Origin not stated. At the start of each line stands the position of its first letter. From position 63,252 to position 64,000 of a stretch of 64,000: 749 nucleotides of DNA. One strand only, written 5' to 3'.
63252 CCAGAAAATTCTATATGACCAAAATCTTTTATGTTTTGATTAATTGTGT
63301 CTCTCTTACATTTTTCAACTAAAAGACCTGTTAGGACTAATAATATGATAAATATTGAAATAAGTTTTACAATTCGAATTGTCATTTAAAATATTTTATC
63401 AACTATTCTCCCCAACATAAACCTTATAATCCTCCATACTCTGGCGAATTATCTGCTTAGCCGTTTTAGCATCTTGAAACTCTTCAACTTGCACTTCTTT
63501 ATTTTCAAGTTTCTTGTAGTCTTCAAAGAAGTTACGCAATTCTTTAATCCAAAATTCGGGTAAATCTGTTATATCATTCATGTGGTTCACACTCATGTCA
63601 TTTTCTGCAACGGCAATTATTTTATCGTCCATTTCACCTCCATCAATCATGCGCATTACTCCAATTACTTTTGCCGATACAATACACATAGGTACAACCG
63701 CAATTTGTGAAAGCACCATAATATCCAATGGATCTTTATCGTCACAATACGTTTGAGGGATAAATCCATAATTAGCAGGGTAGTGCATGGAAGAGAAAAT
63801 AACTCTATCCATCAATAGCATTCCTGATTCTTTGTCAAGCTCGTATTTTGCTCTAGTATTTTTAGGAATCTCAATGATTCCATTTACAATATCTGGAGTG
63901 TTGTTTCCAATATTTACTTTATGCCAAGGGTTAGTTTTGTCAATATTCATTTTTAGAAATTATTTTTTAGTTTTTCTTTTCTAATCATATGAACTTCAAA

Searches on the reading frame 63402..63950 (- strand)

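Call 56: search_protein_families(library=pfam, proteins=[window:63402-63950:-], max_evalue=0.001)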
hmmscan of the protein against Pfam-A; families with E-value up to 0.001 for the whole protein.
window:63402-63950:- (183 aa): 1 family
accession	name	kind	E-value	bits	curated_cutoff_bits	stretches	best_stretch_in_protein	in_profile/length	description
PF00719.24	Pyrophosphatase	-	4.4e-63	212.1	23.5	1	25-176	2-153/153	Inorganic pyrophosphatase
